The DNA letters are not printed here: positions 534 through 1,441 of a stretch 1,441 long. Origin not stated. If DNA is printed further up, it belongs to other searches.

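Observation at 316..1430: Tandem pair of divergent, non-canonical ankyrin-repeat-like genes (eukaryotic-like, effector-type)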

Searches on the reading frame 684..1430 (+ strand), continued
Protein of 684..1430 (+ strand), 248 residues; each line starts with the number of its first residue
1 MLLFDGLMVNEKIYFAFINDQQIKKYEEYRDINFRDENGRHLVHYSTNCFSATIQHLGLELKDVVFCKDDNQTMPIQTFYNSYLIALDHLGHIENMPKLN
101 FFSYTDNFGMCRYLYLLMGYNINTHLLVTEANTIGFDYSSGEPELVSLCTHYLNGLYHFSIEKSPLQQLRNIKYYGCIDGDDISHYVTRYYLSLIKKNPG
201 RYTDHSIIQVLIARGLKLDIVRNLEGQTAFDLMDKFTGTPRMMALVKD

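Call 69: fold_search(model_id=the predicted structure, library=viral)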
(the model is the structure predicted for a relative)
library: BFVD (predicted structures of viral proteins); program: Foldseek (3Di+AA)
matches with E <= 10: 408; with E <= 0.001: 12
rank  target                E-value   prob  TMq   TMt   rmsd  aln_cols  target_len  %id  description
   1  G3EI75                1.8e-04  0.99  0.24  0.18  15.6       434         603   16  Ankyrin-like protein [Yokapox virus]
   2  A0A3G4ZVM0            2.2e-04  1.00  0.27  0.34  16.1       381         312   13  Uncharacterized protein [Edafosvirus sp.]
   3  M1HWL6                2.5e-04  0.99  0.24  0.23  17.6       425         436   13  (no name in the UniProt tables at hand)
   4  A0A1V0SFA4            3.1e-04  1.00  0.31  0.20  14.6       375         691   14  Ankyrin repeat protein [Hokovirus HKV1]
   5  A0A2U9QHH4            4.6e-04  1.00  0.28  0.26  14.0       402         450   13  Ankyrin repeat protein [Sea otter poxvirus]
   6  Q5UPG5                5.1e-04  1.00  0.34  0.34  12.8       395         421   14  Putative ankyrin repeat protein L93 [Acanthamoeba polyphaga mimivirus]
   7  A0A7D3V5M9            5.1e-04  1.00  0.24  0.17   9.4       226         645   15  Ankyrin repeat protein [Fadolivirus FV1/VV64]
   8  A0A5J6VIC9            5.4e-04  1.00  0.28  0.28  13.2       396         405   12  Ankyrin repeat containing protein [Megaviridae environmental sample]
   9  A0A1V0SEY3            6.9e-04  0.95  0.21  0.14  19.0       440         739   12  Ankyrin repeat protein [Hokovirus HKV1]
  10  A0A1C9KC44            8.1e-04  0.97  0.24  0.14  17.3       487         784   12  Ankyrin [Volepox virus]
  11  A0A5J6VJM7            8.5e-04  0.84  0.17  0.12  22.3       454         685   11  Ankyrin repeat containing protein [Megaviridae environmental sample]
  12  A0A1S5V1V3            8.9e-04  1.00  0.31  0.23  13.3       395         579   14  (no name in the UniProt tables at hand)
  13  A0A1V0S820            1.3e-03  1.00  0.31  0.21  11.7       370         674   14  SWPV1-193 [Shearwaterpox virus]
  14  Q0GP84                1.4e-03  1.00  0.22  0.36  10.6       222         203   18  HSPV014c [Horsepox virus]
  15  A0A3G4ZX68            1.4e-03  0.98  0.24  0.19  14.8       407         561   10  Uncharacterized protein [Faunusvirus sp.]
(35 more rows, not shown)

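Call 74: find_encoding_contigs(protein=window:684-1430:+, flank=5000, max_places=10)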
Protein window:684-1430:+ (248 aa): no gene with exactly this product is on record in the collection.

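Call 75: find_encoding_contigs(protein=P0001, flank=5000, max_places=10)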
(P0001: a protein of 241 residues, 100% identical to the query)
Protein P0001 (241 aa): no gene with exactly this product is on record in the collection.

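Call 78: search_protein_families(library=pfam, proteins=[P0011], max_evalue=10)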
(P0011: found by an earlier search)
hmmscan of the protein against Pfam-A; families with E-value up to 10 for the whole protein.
P0011 (799 aa): 1 family
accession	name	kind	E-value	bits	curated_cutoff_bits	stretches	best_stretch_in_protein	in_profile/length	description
PF12937.12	F-box-like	-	0.033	14.4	24.3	1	2-23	2-22/47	F-box-like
